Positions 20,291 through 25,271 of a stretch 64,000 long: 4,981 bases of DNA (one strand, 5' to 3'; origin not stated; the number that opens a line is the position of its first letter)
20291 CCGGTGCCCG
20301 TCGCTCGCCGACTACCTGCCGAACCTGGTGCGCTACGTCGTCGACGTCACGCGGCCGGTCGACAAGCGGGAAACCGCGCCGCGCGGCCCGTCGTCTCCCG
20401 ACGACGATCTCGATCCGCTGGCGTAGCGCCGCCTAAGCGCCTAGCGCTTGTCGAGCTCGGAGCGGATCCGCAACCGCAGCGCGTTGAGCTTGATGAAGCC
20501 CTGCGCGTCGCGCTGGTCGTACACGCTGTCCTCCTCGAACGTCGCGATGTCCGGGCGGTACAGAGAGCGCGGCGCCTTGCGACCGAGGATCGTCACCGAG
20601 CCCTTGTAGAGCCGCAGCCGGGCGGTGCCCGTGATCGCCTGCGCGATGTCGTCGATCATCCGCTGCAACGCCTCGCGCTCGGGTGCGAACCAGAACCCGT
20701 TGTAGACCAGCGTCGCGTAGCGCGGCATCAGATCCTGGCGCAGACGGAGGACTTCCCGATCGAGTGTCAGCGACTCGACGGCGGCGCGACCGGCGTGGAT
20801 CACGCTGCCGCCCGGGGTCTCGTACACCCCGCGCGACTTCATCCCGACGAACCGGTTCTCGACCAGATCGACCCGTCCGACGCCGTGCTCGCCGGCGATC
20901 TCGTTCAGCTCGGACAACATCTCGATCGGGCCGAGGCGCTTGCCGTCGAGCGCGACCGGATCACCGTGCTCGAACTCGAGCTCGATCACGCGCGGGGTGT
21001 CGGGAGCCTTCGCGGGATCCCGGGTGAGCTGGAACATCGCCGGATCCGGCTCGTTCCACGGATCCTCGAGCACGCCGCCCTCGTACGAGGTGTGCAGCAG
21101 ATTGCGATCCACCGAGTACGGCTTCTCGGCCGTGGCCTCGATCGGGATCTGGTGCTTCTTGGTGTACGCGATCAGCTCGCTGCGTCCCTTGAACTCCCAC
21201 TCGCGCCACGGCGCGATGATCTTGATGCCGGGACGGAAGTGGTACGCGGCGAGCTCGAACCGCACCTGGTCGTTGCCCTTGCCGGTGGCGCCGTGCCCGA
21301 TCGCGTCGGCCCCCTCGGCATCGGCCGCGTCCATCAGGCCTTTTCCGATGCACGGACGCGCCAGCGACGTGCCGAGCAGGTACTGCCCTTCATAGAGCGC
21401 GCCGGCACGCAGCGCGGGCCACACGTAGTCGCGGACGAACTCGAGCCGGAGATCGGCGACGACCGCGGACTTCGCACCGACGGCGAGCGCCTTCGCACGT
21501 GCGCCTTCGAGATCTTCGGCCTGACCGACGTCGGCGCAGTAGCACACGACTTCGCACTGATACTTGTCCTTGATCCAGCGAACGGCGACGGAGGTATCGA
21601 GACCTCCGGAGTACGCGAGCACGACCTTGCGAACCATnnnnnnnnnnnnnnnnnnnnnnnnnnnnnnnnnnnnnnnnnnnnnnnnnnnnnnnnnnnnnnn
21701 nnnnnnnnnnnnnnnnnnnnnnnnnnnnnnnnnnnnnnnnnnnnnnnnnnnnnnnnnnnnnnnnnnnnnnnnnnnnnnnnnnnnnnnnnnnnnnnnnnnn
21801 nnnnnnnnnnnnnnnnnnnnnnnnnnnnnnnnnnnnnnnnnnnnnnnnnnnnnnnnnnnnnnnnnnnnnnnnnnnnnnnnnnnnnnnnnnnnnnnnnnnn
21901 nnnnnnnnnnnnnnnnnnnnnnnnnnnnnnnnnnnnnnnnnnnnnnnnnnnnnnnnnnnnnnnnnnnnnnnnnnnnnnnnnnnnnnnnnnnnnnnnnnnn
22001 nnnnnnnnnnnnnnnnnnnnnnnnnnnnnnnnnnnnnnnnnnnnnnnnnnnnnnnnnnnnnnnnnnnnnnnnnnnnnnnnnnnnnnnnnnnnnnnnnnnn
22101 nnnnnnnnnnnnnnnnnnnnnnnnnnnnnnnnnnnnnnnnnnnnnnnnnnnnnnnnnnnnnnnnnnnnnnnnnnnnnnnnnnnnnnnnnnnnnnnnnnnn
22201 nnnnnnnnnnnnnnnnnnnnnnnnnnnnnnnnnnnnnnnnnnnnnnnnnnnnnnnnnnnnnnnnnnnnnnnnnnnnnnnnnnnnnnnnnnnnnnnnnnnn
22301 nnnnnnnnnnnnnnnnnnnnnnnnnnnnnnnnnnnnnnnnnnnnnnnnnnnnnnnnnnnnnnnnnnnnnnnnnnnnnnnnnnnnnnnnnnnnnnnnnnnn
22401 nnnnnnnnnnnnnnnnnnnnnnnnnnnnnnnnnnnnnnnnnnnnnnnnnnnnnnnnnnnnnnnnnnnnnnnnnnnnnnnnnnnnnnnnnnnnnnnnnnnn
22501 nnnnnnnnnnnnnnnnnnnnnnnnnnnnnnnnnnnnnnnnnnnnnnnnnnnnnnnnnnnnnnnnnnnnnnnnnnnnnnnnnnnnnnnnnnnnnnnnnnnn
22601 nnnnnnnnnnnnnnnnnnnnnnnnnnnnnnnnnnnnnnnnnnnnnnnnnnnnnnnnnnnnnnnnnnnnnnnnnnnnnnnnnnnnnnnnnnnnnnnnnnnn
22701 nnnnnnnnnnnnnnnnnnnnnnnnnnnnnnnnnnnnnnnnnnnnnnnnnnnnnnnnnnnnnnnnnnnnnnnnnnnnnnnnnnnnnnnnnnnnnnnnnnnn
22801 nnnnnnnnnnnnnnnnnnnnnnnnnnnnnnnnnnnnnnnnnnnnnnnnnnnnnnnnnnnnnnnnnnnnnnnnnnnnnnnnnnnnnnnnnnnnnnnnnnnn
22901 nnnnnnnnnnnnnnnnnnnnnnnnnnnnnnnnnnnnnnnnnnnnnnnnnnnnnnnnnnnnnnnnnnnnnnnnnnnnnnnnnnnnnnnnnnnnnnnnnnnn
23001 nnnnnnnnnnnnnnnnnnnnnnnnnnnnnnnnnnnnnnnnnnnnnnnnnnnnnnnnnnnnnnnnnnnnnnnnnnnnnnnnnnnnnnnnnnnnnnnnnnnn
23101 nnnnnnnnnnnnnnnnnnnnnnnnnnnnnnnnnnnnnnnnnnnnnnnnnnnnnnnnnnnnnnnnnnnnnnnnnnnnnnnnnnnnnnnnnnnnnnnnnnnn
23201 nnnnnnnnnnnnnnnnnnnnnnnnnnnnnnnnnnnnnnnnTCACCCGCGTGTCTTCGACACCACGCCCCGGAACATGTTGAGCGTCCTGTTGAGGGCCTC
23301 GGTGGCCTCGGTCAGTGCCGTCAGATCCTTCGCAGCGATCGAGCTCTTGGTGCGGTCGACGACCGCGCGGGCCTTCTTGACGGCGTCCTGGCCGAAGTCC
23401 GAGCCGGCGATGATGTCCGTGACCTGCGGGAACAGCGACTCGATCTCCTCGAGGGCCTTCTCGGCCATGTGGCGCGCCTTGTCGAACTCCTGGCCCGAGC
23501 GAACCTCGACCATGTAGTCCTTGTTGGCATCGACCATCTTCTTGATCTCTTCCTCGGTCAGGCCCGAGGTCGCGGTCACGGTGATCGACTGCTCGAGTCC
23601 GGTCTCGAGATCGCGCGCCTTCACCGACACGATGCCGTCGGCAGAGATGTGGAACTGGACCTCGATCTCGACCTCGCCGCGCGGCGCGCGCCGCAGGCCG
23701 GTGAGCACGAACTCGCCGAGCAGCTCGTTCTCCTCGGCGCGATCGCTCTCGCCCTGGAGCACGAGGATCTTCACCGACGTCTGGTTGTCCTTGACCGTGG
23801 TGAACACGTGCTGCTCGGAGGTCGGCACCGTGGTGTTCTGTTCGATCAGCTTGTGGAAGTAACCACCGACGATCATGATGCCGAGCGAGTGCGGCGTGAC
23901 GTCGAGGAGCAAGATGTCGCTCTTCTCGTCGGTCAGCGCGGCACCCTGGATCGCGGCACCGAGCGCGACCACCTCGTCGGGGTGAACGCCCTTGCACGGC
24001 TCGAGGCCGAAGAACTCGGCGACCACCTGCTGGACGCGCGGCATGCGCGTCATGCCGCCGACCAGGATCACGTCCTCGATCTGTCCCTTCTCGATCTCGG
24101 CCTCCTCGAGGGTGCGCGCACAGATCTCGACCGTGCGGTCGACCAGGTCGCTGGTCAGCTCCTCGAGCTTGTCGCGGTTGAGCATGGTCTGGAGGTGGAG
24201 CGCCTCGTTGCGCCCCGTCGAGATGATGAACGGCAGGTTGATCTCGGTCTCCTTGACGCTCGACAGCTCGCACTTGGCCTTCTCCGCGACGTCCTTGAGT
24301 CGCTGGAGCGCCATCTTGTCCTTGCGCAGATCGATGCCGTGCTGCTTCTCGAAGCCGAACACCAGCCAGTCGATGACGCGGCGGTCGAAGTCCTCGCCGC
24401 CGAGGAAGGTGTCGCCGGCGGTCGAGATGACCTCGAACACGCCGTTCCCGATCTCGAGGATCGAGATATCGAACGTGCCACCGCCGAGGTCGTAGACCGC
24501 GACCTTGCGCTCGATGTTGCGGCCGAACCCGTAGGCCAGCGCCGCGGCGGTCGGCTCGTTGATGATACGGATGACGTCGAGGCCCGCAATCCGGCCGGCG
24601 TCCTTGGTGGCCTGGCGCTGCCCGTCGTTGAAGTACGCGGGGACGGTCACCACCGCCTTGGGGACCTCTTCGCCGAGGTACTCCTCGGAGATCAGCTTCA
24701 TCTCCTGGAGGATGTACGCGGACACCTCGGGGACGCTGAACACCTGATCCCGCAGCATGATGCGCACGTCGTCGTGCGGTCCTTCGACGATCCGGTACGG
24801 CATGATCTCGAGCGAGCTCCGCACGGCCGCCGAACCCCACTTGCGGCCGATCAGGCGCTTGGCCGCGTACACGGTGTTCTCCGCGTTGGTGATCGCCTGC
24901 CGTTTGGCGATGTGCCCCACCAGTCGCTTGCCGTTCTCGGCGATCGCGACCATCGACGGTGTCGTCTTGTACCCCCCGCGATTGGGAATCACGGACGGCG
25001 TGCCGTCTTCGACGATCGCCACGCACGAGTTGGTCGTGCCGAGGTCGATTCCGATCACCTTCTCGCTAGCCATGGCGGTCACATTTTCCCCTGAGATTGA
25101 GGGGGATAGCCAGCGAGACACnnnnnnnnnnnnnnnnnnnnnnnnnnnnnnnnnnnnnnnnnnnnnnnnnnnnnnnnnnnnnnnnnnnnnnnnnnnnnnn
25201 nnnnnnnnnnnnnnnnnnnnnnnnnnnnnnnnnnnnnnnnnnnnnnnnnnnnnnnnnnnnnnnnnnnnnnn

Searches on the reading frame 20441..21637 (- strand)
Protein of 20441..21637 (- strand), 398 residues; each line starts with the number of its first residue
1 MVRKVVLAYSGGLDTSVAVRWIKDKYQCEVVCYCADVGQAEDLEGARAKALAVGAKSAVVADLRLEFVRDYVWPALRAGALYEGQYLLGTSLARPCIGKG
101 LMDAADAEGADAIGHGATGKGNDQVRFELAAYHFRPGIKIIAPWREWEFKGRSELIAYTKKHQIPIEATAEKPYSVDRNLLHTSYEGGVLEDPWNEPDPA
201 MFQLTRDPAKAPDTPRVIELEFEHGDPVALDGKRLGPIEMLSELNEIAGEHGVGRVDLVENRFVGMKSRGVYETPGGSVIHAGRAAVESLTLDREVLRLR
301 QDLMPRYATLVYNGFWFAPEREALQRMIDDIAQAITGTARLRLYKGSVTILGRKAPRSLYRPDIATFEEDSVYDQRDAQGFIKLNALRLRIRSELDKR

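Call 55: search_protein_families(library=pfam, proteins=[window:20441-21637:-], max_evalue=0.0001)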
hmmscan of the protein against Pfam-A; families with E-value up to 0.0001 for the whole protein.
window:20441-21637:- (398 aa): 2 families
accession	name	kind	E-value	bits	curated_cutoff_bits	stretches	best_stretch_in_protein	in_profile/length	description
PF20979.2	Arginosuc_syn_C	-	2.7e-81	272.8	27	1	174-391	1-218/219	Arginosuccinate synthase C-terminal domain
PF00764.25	Arginosuc_synth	-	1e-61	208.1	27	1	4-165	1-162/162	Arginosuccinate synthase N-terminal HUP domain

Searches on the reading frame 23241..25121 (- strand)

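Call 55: search_protein_families(library=pfam, proteins=[window:23241-25121:-], max_evalue=0.0001)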
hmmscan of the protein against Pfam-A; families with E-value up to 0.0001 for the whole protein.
window:23241-25121:- (626 aa): 3 families
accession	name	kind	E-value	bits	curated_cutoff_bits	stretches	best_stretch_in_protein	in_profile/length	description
PF00012.26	HSP70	-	6.1e-212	705.5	20.6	1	22-615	1-591/599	Hsp70 protein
PF06723.19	MreB_Mbl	-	1.3e-16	60.9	27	1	151-392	91-318/327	MreB/Mbl protein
PF02782.22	FGGY_C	-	4.9e-06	26.9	27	1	335-395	145-196/198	FGGY family of carbohydrate kinases, C-terminal domain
